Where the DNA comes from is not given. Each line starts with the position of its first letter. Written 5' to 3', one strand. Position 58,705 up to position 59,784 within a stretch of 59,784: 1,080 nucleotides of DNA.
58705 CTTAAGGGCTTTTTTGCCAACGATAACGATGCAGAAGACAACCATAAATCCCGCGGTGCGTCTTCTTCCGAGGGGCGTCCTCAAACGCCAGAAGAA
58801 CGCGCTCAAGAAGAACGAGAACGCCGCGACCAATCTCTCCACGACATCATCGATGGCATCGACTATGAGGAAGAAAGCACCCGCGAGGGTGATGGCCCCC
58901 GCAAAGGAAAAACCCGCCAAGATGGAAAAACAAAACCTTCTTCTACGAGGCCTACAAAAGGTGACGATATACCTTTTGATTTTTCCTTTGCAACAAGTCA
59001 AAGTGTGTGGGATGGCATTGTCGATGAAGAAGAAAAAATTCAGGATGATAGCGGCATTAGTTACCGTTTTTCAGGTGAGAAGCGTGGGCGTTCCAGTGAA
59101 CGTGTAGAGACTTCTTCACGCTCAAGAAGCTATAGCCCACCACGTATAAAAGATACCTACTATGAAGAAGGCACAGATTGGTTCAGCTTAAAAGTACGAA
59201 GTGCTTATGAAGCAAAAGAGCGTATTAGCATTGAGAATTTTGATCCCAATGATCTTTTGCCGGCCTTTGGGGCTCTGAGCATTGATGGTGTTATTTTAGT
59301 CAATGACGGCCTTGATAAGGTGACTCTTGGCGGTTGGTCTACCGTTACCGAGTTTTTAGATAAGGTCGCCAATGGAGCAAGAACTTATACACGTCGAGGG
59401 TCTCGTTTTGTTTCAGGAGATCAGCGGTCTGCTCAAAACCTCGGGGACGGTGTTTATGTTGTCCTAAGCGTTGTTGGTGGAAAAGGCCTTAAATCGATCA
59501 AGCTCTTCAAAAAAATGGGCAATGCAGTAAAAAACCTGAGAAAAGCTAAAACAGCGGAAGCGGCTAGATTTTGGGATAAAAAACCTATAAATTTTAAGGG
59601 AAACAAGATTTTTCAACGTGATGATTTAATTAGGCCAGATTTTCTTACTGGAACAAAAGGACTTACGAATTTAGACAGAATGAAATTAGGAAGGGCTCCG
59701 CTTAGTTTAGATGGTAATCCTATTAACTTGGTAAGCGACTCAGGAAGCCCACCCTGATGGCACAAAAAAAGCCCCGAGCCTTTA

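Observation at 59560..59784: C-terminal nuclease-toxin lead-in stops just before the expected catalytic His-His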

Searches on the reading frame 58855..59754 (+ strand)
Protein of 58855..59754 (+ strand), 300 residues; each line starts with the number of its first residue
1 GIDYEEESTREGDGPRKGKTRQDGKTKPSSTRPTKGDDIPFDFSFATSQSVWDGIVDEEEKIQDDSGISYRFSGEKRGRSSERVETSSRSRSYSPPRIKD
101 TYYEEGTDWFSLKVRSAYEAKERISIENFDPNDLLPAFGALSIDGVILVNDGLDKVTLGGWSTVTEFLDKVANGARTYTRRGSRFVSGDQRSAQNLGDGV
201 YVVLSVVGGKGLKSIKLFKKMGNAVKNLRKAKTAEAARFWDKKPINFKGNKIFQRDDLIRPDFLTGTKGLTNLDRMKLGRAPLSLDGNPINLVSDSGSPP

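Call 5: search_protein_families(library=pfam, proteins=[window:58855-59754:+], max_evalue=1)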
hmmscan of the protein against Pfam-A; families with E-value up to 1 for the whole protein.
window:58855-59754:+ (300 aa): 1 family
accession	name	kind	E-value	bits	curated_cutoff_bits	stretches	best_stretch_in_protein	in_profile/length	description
PF14411.12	LHH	-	0.01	16.5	23.3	1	271-292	1-22/76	A nuclease of the HNH/ENDO VII superfamily with conserved LHH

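Call 6: search_protein_families(library=ncbifam, proteins=[window:58855-59754:+], max_evalue=1)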
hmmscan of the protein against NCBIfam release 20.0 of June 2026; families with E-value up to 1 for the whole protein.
window:58855-59754:+ (300 aa): 2 families
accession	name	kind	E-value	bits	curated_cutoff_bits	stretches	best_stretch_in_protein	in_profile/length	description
NF053773.1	BSAP5i_fam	equivalog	0.04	14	150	1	42-88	29-78/135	BSAP-5i family immunity protein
TIGR03696.1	Rhs_assc_core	domain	0.11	13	32.5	0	171-192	31-52/76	RHS repeat-associated core domain-containing protein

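Call 14: find_homologous_proteins(query=window:58894-59754:+, max_evalue=0.01)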
Query window:58894-59754:+ (287 aa): 3 proteins with E <= 0.01 among 1387 candidates.
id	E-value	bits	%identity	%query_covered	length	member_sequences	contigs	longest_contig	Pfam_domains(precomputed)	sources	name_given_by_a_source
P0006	5.1e-70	254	65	63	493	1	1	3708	PF14414.13,PF12639.14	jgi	-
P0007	9.4e-50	188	46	75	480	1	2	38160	PF14414.13,PF12639.14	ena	-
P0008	1.1e-18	86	68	23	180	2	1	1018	PF14414.13,PF12639.14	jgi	jgi:hypothetical protein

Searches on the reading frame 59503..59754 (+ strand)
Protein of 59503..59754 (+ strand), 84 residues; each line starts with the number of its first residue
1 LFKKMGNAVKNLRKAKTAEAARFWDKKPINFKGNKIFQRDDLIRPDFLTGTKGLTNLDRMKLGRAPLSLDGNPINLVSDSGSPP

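Call 40: search_protein_representatives(protein=window:59503-59730:+)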
Query: 76 residues. Proteins with E-value up to 0.001 (for the whole library): 291; up to 1e-10: 7; up to 1e-30: 0. The best 150 are listed.
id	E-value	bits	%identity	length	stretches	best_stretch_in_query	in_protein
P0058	1.6e-12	63.3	65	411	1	22-76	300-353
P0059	1.6e-12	63.3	48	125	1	17-76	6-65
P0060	1.2e-11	60.6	61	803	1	17-75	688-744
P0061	1.8e-11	60.0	53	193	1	18-76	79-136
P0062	2.0e-11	59.9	50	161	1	19-76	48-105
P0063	2.7e-11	59.4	40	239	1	2-76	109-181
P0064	4.6e-11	58.7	55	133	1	21-76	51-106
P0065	1.3e-10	57.3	44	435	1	4-76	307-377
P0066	2.0e-10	56.7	48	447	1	19-76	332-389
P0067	2.7e-10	56.3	53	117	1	18-76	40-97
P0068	2.8e-10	56.2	57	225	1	21-76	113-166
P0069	4.0e-10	55.7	51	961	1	20-76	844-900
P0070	5.2e-10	55.4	52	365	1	19-76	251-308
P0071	6.4e-10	55.1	57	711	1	18-76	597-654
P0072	9.3e-10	54.6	53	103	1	18-76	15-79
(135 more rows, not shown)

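Call 59: search_protein_families(library=pfam, proteins=[window:59503-59754:+], max_evalue=1)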
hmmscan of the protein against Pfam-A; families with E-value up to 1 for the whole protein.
window:59503-59754:+ (84 aa): 2 families
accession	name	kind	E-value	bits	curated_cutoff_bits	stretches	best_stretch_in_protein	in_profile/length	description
PF14411.12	LHH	-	0.0014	19.2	23.3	1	55-76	1-22/76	A nuclease of the HNH/ENDO VII superfamily with conserved LHH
PF20940.2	SSV1_D-63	-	0.054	13.9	27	0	54-65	33-44/60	Sulfolobus spindle-shape virus 1, protein D-63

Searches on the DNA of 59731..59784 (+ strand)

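Call 32: search_dna_similar(query=window:59731-59784:+, collection=plasmids, mode=distant, max_evalue=10)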
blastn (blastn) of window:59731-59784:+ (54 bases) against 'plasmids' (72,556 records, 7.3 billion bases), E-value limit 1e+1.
Records with a match: 2; places in all: 2; records where one place covers at least 80% of the query: 0.
Best place of each record, by identity: 90-95% 1; 80-90% 1.
By first word of the organism name: Salinibacter 1; Streptomyces 1.
By predicted mobility (MOB-suite, as given by PLSDB): non-mobilizable 2.
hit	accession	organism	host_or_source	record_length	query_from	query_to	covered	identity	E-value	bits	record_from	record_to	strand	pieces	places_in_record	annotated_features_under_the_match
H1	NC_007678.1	Salinibacter ruber DSM 13855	-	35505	4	38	65%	84.2%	9e-2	41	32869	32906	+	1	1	hypothetical protein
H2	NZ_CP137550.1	Streptomyces sp. N50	Selaginella tamariscina,cell ...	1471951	10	33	44%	91.7%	4e+0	36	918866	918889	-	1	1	record has no annotation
